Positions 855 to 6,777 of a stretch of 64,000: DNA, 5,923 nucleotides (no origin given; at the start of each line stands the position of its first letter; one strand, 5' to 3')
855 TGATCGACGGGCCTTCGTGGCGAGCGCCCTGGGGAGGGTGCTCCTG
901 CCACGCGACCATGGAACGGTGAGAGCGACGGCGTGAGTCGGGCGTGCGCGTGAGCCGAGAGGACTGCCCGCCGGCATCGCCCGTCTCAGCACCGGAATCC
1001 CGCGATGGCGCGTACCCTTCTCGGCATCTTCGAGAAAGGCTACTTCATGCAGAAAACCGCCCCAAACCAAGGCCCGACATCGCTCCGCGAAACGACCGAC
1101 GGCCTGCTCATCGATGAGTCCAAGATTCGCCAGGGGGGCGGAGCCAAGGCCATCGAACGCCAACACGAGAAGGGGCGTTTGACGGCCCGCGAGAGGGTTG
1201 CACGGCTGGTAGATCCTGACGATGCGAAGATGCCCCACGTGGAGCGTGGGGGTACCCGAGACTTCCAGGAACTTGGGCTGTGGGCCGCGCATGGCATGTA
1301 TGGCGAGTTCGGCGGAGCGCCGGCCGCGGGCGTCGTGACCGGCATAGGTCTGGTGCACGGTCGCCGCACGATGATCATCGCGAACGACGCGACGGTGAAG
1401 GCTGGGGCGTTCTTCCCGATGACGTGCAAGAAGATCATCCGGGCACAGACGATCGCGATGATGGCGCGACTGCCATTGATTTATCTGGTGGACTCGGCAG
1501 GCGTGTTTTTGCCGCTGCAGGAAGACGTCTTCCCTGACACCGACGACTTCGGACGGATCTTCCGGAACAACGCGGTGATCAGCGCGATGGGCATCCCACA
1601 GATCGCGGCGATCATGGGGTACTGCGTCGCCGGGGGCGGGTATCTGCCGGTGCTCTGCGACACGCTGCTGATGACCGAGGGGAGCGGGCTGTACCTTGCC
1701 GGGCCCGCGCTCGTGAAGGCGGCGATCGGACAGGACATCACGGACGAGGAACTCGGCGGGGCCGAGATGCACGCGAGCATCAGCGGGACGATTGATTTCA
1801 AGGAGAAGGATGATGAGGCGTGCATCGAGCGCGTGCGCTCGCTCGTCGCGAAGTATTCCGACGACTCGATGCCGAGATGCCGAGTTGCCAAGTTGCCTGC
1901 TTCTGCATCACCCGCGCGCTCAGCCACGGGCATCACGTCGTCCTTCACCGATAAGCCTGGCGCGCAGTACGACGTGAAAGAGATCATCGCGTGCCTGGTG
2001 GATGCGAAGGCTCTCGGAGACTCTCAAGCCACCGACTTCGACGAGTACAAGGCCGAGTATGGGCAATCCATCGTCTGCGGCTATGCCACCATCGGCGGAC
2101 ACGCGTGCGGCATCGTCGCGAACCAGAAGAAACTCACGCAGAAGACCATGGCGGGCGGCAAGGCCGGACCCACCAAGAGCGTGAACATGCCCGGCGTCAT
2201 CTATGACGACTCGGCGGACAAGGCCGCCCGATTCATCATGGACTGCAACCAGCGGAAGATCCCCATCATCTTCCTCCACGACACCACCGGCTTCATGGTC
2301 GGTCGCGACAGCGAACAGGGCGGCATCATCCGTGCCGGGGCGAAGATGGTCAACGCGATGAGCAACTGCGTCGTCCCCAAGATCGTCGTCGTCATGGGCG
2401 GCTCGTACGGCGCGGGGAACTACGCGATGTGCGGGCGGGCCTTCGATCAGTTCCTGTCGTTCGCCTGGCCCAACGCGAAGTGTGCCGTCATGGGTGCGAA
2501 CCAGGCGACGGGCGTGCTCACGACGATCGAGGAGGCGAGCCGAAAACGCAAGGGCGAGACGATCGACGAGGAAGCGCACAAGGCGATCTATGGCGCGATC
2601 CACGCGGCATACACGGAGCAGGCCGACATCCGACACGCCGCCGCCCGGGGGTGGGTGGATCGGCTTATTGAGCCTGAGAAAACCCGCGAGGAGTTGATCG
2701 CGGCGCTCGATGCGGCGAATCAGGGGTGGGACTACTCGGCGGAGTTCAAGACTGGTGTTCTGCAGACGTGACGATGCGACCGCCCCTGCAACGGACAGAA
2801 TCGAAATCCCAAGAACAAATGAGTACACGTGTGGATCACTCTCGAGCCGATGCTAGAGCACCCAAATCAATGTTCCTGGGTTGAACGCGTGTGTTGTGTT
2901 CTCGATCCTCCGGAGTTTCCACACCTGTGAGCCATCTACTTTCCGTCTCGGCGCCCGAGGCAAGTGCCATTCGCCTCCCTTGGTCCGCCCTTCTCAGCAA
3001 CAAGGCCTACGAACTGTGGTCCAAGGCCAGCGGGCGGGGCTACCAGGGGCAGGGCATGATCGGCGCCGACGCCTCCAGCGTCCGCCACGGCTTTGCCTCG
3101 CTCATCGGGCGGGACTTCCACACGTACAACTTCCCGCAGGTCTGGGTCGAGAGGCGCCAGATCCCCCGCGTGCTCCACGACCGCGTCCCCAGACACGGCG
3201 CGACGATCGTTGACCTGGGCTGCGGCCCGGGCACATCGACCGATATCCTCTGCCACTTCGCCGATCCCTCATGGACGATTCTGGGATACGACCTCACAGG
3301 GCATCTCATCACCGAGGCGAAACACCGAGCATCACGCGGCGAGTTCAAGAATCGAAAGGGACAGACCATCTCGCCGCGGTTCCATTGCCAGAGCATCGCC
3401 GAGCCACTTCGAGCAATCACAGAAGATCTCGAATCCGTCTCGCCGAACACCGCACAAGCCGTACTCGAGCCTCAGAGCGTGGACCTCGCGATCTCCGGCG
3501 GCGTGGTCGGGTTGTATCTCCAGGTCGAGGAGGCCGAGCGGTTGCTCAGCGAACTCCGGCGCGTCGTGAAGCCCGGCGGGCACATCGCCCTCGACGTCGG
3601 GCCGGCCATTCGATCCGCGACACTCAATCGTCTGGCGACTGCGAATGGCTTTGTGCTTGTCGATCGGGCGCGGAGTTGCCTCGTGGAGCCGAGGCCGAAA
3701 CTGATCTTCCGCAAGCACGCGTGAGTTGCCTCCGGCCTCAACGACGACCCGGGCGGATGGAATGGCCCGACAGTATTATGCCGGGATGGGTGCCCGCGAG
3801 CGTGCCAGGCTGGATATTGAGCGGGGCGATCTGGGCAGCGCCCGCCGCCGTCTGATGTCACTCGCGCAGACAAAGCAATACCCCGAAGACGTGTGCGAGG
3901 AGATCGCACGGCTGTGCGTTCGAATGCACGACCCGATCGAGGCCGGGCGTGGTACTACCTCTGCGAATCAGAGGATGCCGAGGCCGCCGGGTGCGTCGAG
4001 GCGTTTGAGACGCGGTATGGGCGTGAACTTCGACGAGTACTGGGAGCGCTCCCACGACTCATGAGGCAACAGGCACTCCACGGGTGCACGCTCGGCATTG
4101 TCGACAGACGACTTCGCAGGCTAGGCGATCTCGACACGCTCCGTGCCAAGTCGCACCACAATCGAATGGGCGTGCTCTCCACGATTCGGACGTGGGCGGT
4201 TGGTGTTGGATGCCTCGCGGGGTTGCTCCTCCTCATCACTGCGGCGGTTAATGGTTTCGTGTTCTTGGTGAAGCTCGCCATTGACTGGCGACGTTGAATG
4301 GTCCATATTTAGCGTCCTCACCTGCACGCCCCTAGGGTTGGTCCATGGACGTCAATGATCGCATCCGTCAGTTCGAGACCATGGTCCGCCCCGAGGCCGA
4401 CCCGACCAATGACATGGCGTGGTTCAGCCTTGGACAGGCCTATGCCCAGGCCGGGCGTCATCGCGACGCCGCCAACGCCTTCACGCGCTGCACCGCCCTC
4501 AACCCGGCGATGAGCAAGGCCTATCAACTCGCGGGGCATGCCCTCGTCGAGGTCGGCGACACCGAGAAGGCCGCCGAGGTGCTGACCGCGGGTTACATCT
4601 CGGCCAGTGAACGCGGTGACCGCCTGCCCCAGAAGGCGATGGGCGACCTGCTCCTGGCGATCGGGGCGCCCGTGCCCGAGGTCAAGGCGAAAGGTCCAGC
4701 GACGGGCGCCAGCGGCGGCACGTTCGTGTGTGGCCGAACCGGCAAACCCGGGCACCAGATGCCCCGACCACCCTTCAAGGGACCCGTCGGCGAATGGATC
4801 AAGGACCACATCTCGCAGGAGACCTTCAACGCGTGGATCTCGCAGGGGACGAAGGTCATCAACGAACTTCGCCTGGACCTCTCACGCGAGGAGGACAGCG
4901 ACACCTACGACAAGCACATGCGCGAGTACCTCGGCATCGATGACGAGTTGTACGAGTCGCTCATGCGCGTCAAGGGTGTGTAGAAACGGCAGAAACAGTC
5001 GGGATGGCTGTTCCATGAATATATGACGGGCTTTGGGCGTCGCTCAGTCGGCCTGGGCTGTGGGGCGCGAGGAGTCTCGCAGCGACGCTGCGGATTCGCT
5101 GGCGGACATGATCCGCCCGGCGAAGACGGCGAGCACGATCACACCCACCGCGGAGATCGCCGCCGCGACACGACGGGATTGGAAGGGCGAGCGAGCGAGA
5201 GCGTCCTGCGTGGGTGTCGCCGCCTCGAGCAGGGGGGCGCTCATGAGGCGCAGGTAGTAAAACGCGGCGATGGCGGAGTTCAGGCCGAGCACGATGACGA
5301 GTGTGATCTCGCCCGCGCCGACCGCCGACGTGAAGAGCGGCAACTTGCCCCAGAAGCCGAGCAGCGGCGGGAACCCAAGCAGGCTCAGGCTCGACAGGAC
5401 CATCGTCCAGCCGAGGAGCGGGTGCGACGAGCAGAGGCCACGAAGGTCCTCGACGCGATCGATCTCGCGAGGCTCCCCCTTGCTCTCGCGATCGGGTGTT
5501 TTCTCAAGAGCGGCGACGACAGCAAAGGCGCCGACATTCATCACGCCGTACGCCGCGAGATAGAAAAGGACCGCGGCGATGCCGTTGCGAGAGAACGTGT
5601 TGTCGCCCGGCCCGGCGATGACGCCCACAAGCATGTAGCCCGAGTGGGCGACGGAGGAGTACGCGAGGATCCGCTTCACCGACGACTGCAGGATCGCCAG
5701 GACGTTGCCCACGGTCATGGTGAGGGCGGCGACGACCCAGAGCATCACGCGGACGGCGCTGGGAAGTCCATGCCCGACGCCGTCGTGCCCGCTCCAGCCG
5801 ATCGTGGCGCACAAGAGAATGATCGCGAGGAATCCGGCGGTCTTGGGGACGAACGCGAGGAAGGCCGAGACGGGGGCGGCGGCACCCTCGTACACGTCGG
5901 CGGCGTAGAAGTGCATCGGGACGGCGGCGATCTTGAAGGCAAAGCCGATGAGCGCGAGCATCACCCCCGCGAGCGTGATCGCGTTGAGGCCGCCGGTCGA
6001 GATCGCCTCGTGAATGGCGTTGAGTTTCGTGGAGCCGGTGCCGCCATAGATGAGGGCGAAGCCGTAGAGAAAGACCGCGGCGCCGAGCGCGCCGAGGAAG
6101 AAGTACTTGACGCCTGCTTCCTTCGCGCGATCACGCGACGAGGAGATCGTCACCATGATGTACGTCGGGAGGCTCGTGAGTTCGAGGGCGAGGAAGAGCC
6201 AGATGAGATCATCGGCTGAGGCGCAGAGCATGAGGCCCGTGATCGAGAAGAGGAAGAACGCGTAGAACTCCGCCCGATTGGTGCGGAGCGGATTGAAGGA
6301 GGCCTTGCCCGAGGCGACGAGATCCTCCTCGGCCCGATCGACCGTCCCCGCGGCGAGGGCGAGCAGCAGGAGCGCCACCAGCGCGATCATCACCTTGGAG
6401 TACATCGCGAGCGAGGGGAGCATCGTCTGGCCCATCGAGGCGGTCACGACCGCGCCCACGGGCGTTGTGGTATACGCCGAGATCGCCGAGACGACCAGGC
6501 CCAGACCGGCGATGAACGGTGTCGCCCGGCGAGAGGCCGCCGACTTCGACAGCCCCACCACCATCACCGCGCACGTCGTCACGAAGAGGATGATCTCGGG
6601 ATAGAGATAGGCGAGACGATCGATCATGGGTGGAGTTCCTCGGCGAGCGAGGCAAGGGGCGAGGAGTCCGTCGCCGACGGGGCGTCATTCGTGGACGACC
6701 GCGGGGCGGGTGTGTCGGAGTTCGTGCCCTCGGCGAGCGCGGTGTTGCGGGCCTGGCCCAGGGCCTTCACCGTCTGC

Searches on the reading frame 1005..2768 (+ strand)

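Call 42: search_protein_families(library=pfam, proteins=[window:1005-2768:+], max_evalue=0.001)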
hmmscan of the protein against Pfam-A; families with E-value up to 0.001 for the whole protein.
window:1005-2768:+ (588 aa): 3 families
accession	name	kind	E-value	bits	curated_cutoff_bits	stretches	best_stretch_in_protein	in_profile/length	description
PF01039.27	Carboxyl_trans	-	2.8e-131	439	22.3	1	52-573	1-480/493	Carboxyl transferase domain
PF03255.19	ACCA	-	7e-14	52.1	23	2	353-470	91-201/310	Acetyl co-enzyme A carboxylase carboxyltransferase-like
PF06833.16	MdcE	-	0.00024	21.3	32.7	0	415-544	24-156/196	Malonate decarboxylase gamma subunit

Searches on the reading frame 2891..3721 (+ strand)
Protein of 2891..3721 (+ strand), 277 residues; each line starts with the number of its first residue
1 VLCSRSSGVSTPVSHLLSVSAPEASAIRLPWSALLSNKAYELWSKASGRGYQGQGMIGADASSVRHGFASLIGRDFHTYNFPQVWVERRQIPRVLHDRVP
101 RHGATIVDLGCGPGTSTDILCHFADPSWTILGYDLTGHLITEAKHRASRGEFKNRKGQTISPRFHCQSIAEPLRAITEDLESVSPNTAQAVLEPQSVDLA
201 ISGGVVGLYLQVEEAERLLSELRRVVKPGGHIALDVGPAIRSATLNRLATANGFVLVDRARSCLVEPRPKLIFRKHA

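Call 42: search_protein_families(library=pfam, proteins=[window:2891-3721:+], max_evalue=0.001)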
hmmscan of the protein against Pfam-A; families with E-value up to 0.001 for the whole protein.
window:2891-3721:+ (277 aa): 7 families
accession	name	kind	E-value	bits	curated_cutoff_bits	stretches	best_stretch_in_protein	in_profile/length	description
PF08241.18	Methyltransf_11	-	5.1e-10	40.3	21.2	1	107-233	1-94/95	Methyltransferase domain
PF13649.12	Methyltransf_25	-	8.5e-10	39.6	27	1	106-150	1-44/97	Methyltransferase domain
PF13847.12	Methyltransf_31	-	6.6e-09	36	27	1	102-234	3-109/145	Methyltransferase domain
PF08242.18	Methyltransf_12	-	4.7e-08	34.1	30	1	107-232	1-98/98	Methyltransferase domain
PF13489.12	Methyltransf_23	-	4e-05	23.8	27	1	92-257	10-162/164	Methyltransferase domain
PF01209.24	Ubie_methyltran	-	7.5e-05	22.6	20.1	0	98-153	43-98/233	ubiE/COQ5 methyltransferase family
PF01728.25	FtsJ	-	0.00083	19.8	24.1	0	101-185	20-105/181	FtsJ-like methyltransferase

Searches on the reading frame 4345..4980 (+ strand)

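Call 42: search_protein_families(library=pfam, proteins=[window:4345-4980:+], max_evalue=0.001)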
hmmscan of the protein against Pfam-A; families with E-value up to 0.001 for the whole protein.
window:4345-4980:+ (212 aa): 12 families
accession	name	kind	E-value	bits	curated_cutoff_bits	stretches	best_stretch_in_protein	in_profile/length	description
PF04362.19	Iron_traffic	-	5.3e-12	45.8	27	1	128-197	6-75/88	Bacterial Fe(2+) trafficking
PF07719.23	TPR_2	-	4.5e-08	33.1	27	1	25-54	3-32/34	Tetratricopeptide repeat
PF13181.12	TPR_8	-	7.3e-08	32.4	25.7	0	25-55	3-33/34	Tetratricopeptide repeat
PF13431.12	TPR_17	-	4.2e-07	30.2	24.4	0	17-42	7-32/34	Tetratricopeptide repeat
PF13432.12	TPR_16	-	2.4e-06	28.3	32.7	1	29-84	3-58/65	Tetratricopeptide repeat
PF13428.12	TPR_14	-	3.5e-06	27.6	23.5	0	25-63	3-41/44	Tetratricopeptide repeat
PF00515.34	TPR_1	-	5e-06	26.5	27.8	1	25-54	3-32/34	Tetratricopeptide repeat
PF14559.12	TPR_19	-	1.2e-05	25.9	25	1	34-82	2-50/68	Tetratricopeptide repeat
PF13176.12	TPR_7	-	6.2e-05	23.2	27.9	0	25-53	1-31/36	Tetratricopeptide repeat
PF23914.1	TPR_CcmH_CycH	-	0.00014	22.2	42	1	18-78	45-108/158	Cytochrome c-type biogenesis protein H TPR domain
PF25063.1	ARM_TT21_C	-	0.0005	20.4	35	1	20-81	92-153/209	Tetratricopeptide repeat protein 21 C-terminal ARM domain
PF13424.12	TPR_12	-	0.00082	19.9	30.1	0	25-52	47-74/77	Tetratricopeptide repeat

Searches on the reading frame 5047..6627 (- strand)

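Call 42: search_protein_families(library=pfam, proteins=[window:5047-6627:-], max_evalue=0.001)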
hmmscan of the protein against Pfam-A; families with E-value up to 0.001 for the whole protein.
window:5047-6627:- (527 aa): 1 family
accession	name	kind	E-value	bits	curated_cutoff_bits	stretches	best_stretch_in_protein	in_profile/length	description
PF00361.26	Proton_antipo_M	-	5.5e-60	203.5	21.5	1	138-451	1-291/294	NADH:quinone oxidoreductase/Mrp antiporter, TM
